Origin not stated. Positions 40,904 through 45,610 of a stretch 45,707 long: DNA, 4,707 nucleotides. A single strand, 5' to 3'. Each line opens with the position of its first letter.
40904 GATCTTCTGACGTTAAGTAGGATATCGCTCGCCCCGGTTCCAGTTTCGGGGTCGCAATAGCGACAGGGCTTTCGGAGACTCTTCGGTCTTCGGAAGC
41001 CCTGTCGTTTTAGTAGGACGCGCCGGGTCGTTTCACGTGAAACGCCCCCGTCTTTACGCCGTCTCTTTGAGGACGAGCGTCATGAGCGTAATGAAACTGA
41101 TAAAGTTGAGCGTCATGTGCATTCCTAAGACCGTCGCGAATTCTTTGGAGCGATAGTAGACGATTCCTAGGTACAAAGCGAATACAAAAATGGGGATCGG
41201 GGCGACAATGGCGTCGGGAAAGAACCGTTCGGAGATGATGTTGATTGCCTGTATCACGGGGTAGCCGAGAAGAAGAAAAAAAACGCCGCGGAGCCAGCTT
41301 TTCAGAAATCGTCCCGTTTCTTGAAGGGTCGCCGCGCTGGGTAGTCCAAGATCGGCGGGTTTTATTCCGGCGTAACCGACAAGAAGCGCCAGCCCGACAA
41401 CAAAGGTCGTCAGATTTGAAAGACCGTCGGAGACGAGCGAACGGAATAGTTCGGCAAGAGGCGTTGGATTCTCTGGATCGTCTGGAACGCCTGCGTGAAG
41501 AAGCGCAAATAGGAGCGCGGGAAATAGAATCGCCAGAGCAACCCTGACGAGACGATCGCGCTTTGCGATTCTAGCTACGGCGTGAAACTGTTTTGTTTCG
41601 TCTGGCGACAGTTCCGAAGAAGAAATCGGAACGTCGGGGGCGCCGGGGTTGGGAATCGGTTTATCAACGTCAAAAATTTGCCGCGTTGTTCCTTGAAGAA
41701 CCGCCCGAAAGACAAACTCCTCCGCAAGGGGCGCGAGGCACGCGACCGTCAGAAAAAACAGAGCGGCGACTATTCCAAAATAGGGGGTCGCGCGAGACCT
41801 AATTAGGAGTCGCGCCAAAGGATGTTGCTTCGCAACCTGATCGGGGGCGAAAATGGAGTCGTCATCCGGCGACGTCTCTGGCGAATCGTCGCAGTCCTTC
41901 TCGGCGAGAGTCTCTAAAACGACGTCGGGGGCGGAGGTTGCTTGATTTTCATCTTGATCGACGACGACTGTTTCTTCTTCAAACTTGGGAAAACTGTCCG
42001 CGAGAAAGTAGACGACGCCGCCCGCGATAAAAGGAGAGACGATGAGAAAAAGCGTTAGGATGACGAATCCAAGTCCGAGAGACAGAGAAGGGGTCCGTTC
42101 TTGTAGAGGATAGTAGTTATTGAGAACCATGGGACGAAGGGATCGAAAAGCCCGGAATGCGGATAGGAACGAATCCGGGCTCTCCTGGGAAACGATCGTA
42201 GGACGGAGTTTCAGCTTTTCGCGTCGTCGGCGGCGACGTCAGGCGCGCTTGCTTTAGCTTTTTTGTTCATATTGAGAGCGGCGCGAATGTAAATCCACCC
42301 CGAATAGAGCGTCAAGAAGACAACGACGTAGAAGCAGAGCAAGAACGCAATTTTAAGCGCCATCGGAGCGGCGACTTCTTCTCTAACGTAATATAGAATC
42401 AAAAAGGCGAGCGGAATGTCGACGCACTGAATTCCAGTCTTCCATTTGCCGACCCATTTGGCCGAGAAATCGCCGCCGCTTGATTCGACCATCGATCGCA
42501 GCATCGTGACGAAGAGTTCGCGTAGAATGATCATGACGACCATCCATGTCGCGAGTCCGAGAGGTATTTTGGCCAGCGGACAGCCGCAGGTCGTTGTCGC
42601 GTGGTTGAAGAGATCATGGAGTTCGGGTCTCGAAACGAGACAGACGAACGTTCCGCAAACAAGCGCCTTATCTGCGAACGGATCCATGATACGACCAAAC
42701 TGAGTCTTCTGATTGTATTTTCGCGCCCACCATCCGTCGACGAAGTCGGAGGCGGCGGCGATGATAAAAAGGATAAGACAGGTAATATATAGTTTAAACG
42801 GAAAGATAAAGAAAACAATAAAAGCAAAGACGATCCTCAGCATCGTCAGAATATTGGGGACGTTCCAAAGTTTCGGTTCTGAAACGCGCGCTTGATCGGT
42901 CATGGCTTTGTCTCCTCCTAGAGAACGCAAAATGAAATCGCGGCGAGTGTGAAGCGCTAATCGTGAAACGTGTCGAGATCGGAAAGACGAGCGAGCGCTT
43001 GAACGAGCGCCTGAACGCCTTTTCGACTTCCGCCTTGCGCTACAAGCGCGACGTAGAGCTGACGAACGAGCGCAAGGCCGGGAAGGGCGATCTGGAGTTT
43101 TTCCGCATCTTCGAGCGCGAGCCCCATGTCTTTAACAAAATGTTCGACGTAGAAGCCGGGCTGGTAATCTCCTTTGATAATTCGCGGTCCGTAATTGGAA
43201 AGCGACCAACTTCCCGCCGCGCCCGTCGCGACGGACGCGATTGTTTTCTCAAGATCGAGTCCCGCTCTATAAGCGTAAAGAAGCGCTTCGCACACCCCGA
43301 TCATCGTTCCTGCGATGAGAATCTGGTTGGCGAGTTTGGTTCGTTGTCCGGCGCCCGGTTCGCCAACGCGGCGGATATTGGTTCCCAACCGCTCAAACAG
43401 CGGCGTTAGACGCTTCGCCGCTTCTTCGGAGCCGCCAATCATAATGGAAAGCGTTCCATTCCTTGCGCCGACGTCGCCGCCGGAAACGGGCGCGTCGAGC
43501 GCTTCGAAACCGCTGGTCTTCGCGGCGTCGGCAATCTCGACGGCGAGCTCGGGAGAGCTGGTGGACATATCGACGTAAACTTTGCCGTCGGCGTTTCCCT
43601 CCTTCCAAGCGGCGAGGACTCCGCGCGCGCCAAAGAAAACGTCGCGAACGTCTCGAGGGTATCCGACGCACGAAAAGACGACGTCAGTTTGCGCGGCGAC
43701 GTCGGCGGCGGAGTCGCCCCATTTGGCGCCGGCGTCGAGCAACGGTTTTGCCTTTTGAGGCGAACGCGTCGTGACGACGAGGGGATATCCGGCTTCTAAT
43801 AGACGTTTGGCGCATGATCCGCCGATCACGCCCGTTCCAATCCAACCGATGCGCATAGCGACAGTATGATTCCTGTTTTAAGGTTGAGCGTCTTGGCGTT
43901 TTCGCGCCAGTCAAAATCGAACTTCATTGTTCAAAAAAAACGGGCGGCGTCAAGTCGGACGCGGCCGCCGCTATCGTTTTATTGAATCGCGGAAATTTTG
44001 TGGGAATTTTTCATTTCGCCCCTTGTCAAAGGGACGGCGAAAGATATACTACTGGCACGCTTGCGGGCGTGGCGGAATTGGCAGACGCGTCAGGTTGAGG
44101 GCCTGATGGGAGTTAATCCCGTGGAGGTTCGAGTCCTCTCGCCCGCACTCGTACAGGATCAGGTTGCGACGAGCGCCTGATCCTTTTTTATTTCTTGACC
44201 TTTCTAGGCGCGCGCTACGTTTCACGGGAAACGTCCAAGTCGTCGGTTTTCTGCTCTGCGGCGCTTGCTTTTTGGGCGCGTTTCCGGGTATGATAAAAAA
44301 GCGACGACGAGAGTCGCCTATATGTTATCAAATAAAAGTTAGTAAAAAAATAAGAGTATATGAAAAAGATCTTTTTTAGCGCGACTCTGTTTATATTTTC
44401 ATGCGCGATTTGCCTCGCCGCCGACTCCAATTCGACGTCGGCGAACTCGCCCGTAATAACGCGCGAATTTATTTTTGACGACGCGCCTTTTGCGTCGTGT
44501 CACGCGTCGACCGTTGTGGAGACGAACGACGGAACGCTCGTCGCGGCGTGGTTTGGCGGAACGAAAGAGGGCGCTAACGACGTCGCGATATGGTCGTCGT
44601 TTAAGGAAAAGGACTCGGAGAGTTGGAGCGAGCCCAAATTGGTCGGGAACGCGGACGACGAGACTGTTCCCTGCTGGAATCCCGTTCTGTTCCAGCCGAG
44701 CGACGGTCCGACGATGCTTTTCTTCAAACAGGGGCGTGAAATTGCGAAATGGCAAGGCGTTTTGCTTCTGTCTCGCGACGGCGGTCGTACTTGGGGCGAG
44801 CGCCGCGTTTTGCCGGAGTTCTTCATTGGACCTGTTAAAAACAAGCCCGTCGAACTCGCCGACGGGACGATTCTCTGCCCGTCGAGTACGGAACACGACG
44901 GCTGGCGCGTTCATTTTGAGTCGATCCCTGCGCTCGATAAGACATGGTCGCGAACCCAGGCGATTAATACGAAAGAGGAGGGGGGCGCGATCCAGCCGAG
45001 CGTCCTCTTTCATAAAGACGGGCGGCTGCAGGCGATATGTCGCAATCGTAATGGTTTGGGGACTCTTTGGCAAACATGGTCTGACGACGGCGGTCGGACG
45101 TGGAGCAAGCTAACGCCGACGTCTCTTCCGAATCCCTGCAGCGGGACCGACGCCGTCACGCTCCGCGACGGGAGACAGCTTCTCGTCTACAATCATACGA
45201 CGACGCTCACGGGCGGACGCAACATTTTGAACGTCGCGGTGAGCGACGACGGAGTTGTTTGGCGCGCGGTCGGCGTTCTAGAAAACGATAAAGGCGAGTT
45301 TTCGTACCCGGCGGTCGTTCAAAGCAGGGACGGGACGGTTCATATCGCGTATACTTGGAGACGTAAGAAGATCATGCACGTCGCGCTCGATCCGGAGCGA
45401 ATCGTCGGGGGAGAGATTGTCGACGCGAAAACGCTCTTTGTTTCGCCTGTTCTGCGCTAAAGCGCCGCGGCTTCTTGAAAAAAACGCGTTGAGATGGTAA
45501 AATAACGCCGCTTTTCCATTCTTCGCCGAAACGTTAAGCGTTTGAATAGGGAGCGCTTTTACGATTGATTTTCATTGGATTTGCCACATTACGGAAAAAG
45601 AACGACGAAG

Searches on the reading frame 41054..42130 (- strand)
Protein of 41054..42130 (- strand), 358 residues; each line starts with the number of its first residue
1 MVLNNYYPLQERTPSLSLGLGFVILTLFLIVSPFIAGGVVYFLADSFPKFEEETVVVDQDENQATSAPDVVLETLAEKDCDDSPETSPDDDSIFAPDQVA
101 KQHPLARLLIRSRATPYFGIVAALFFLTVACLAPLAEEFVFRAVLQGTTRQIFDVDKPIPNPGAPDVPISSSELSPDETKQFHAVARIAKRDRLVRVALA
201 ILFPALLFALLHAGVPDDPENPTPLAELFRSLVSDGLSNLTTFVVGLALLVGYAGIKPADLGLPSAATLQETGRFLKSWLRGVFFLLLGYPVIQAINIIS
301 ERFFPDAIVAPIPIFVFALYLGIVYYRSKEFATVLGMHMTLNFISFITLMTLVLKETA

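Call 29: search_protein_families(library=pfam, proteins=[window:41054-42130:-], max_evalue=0.001)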
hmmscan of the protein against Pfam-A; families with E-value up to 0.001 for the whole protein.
window:41054-42130:- (358 aa): 1 family
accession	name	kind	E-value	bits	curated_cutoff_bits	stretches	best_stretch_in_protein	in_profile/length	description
PF02517.21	Rce1-like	-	2.2e-14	53.9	22.4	2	123-251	5-72/93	Type II CAAX prenyl endopeptidase Rce1-like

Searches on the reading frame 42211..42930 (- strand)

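Call 29: search_protein_families(library=pfam, proteins=[window:42211-42930:-], max_evalue=0.001)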
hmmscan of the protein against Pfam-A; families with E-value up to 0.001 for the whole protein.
window:42211-42930:- (239 aa): 1 family
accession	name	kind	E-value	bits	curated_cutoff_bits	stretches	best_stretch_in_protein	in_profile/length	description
PF01066.26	CDP-OH_P_transf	-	3.9e-35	121.9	22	1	22-187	1-138/152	CDP-alcohol phosphatidyltransferase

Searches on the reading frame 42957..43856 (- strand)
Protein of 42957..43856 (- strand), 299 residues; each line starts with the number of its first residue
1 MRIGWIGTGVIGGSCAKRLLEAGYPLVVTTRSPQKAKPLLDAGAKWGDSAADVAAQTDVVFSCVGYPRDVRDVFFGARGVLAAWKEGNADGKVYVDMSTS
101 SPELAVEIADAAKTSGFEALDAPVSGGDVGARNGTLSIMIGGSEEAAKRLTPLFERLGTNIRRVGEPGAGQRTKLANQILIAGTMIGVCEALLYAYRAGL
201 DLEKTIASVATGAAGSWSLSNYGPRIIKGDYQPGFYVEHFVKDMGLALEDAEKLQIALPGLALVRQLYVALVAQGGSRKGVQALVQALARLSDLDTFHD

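Call 29: search_protein_families(library=pfam, proteins=[window:42957-43856:-], max_evalue=0.001)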
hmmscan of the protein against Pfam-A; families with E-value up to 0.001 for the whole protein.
window:42957-43856:- (299 aa): 5 families
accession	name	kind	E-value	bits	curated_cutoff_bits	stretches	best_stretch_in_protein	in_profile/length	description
PF03446.21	NAD_binding_2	-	6e-46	156.8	21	1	2-163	1-158/161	NAD binding domain of 6-phosphogluconate dehydrogenase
PF14833.11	NAD_binding_11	-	4e-36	124.4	30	1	168-288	1-122/122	NAD-binding of NADP-dependent 3-hydroxyisobutyrate dehydrogenase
PF03807.23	F420_oxidored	-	8.9e-10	39.5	21.6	1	2-72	1-74/94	NADP oxidoreductase coenzyme F420-dependent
PF02826.25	2-Hacid_dh_C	-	0.00011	22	25.1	1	2-69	38-104/178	D-isomer specific 2-hydroxyacid dehydrogenase, NAD binding domain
PF13460.12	NAD_binding_10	-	0.00032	21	27.2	0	7-90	2-91/184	NAD(P)H-binding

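Call 62: search_protein_families(library=ncbifam, proteins=[window:42957-43856:-], max_evalue=0.001)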
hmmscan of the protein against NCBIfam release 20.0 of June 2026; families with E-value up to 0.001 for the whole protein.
window:42957-43856:- (299 aa): 10 families
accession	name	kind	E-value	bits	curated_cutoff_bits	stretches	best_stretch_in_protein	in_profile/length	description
TIGR01505.1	tartro_sem_red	equivalog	2.4e-74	250.2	340.75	1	2-293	1-288/291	2-hydroxy-3-oxopropionate reductase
NF008592.0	PRK11559.1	equivalog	1.3e-66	225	397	1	1-294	3-292/296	2-hydroxy-3-oxopropionate reductase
NF011633.0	PRK15059.1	equivalog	2.8e-61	207.2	451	1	1-291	1-286/292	2-hydroxy-3-oxopropionate reductase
TIGR01692.1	HIBADH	equivalog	9.1e-54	182.7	291.6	1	5-286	1-285/288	3-hydroxyisobutyrate dehydrogenase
NF043037.1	ThreonDh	equivalog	2.6e-49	168.2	350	1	2-288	4-287/297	L-threonate dehydrogenase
NF012005.0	PRK15461.1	equivalog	4e-39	134.6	348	1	2-292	3-290/298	sulfolactaldehyde 3-reductase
NF007161.0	PRK09599.1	subfamily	3.1e-15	56.2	271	1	1-190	1-189/302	NADP-dependent phosphogluconate dehydrogenase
NF006765.0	PRK09287.1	equivalog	2.6e-10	39.8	413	1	2-171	5-180/476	NADP-dependent phosphogluconate dehydrogenase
TIGR00872.1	gnd_rel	equivalog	5.5e-10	39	297.2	1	1-201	1-198/299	phosphogluconate dehydrogenase (NAD(+)-dependent, decarboxylating)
TIGR00873.1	gnd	equivalog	2.3e-09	36.6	426.7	1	3-193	2-198/467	decarboxylating NADP(+)-dependent phosphogluconate dehydrogenase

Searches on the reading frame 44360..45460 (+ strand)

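Call 29: search_protein_families(library=pfam, proteins=[window:44360-45460:+], max_evalue=0.001)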
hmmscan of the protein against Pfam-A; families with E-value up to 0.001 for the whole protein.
window:44360-45460:+ (366 aa): 2 families
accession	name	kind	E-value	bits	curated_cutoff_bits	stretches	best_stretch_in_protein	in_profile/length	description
PF13088.12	BNR_2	-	2.7e-85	286.5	31.4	1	58-329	1-277/277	BNR repeat-like domain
PF13859.12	BNR_3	-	8.6e-07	29.1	27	1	68-250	23-212/308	BNR repeat-like domain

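Call 62: search_protein_families(library=ncbifam, proteins=[window:44360-45460:+], max_evalue=0.001)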
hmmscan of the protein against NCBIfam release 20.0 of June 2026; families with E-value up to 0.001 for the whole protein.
window:44360-45460:+ (366 aa): 0 families
